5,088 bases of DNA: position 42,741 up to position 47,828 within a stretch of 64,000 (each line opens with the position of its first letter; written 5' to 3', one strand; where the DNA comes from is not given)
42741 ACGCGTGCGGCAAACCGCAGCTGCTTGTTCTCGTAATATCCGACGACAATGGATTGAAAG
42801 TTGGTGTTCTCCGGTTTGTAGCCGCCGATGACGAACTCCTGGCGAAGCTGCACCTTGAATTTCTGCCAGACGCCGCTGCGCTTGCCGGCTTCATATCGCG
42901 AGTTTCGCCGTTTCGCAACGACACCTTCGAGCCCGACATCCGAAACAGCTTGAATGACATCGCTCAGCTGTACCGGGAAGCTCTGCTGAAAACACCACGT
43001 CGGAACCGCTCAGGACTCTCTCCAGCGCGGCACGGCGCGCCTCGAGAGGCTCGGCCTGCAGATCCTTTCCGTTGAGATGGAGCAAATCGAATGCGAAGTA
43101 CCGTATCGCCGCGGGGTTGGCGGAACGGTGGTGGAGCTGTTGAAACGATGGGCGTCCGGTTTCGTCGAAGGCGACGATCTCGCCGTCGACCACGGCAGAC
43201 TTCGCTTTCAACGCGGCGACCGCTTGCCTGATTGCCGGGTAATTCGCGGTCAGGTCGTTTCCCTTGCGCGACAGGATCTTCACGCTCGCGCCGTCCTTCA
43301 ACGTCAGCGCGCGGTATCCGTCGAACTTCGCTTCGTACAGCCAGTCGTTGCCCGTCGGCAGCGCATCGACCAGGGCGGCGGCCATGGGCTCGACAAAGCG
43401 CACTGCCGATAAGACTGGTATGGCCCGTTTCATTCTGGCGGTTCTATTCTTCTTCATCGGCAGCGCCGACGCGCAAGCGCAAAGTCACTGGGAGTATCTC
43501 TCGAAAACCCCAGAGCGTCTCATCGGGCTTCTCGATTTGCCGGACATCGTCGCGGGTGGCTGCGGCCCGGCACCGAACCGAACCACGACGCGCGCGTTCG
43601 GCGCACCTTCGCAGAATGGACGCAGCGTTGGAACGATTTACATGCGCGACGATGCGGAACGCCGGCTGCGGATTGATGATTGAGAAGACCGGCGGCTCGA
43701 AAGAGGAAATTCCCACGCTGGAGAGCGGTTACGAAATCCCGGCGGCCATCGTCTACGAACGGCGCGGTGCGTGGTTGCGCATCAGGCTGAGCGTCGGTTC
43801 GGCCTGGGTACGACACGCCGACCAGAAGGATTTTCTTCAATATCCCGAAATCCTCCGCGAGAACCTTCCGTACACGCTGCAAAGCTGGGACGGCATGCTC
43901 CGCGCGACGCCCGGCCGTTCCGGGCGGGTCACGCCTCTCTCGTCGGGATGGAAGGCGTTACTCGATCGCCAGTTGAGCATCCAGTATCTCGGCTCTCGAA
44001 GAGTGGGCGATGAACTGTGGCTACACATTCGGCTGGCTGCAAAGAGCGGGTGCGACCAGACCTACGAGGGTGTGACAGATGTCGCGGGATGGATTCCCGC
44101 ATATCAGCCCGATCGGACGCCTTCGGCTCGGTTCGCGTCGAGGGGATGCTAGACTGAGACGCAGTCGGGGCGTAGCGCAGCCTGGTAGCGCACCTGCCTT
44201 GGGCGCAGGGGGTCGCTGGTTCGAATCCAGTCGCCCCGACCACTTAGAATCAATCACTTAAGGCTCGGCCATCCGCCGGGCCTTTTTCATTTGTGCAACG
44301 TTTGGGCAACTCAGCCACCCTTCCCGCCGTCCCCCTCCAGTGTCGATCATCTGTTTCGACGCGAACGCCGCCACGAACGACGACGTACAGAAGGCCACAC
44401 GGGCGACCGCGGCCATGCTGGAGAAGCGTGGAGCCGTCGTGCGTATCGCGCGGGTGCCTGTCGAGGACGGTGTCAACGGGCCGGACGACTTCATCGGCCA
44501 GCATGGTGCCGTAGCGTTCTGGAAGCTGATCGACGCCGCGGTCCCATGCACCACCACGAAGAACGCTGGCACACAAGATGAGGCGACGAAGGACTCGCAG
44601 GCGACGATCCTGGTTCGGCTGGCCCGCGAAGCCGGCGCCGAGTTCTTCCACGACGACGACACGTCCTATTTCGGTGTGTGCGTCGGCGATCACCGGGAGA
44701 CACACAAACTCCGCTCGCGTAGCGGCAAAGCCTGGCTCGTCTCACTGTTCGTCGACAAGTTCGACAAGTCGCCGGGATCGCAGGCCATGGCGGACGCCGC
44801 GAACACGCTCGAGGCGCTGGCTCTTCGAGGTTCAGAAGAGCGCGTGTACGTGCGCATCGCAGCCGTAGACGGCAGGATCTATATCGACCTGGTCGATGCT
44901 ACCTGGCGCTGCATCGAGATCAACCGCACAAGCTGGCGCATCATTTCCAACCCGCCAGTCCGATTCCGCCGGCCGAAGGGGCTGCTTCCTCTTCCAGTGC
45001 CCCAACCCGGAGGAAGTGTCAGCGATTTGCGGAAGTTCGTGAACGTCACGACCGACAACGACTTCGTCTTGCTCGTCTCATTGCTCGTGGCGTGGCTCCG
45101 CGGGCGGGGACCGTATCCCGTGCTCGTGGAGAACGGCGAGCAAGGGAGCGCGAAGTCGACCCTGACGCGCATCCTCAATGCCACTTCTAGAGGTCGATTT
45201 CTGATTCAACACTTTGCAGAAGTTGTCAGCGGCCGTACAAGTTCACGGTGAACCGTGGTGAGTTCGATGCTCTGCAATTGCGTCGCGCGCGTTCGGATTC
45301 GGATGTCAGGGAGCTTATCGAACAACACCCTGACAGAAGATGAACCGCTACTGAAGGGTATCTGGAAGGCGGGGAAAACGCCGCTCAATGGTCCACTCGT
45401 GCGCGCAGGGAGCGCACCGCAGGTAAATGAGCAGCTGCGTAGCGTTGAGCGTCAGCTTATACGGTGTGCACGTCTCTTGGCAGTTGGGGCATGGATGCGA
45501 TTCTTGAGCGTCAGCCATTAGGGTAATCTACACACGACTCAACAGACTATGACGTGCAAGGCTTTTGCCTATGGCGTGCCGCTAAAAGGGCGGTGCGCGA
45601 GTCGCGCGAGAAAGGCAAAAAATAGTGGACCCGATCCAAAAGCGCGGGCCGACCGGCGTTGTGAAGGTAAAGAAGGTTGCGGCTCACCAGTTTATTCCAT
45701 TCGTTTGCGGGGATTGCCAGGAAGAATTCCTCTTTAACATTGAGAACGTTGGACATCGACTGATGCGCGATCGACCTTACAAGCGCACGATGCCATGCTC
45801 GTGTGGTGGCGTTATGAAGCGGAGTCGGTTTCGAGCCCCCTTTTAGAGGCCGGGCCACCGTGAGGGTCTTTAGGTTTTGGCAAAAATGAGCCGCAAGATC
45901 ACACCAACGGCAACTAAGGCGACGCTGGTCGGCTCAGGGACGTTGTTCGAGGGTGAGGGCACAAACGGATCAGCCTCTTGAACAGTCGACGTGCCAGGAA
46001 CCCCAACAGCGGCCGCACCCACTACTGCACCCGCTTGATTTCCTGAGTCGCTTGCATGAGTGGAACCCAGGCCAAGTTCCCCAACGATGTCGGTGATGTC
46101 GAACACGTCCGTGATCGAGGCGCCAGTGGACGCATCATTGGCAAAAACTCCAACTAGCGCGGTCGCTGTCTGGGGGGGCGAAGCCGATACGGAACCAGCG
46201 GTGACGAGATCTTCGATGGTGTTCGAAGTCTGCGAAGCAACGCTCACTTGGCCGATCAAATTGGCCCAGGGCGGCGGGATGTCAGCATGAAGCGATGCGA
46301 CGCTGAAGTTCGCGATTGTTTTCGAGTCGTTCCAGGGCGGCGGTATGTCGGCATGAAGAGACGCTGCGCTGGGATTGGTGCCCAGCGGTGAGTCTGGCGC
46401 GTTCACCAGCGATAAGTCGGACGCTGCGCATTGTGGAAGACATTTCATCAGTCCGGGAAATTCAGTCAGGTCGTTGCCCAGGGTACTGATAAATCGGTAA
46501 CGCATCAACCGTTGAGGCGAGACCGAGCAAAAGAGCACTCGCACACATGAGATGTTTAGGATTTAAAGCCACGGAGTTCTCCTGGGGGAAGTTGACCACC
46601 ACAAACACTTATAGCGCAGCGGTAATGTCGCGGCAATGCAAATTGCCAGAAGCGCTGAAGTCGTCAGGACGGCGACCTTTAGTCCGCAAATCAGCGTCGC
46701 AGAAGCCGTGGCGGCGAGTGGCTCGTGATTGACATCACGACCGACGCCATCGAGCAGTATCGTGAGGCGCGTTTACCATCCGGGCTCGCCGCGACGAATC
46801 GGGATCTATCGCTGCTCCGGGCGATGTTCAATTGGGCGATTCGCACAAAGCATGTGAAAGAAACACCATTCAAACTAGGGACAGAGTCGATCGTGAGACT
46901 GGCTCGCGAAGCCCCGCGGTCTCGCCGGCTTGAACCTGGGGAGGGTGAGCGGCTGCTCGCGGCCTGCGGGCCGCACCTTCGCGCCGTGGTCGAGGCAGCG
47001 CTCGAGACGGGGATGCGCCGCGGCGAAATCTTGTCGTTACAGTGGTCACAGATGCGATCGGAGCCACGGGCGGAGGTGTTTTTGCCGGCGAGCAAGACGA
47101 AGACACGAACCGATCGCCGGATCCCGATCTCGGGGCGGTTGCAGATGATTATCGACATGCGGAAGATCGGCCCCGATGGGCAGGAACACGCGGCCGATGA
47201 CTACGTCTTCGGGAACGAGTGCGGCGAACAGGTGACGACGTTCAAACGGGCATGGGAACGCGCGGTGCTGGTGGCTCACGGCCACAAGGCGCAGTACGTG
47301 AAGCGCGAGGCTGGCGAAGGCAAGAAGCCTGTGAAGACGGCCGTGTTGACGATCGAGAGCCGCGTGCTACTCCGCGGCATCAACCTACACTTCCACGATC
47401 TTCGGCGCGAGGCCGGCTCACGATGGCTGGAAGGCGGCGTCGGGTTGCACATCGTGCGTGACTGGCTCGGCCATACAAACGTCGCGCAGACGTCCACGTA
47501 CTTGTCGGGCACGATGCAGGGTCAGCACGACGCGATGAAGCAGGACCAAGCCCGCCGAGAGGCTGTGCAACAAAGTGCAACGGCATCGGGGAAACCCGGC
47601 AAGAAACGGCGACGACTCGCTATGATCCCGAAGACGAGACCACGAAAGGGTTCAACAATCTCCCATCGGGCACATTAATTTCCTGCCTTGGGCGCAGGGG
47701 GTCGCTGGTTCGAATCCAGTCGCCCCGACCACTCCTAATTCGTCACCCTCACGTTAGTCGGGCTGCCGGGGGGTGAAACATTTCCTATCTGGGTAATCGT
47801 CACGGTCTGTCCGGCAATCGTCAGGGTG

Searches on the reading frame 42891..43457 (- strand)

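Call 41: search_protein_families(library=pfam, proteins=[window:42891-43457:-], max_evalue=0.0001)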
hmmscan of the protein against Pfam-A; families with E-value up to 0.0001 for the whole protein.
window:42891-43457:- (188 aa): 1 family
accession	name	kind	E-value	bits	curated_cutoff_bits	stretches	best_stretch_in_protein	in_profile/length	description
PF01068.26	DNA_ligase_A_M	-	6.8e-25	88.4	26.2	1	36-153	19-150/204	ATP dependent DNA ligase domain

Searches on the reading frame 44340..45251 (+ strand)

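Call 41: search_protein_families(library=pfam, proteins=[window:44340-45251:+], max_evalue=0.0001)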
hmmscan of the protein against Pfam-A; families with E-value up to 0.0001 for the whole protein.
window:44340-45251:+ (303 aa): 1 family
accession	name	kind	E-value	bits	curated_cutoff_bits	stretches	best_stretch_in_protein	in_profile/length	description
PF12965.13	DUF3854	-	1.3e-05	25.6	23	1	3-57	73-128/130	Domain of unknown function (DUF3854)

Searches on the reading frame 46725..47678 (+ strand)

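Call 41: search_protein_families(library=pfam, proteins=[window:46725-47678:+], max_evalue=0.0001)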
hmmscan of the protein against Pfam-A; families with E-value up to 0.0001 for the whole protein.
window:46725-47678:+ (317 aa): 1 family
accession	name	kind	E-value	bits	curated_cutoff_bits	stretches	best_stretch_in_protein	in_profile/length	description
PF00589.27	Phage_integrase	-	1.1e-21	77.9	27.1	1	68-261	2-167/172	Phage integrase family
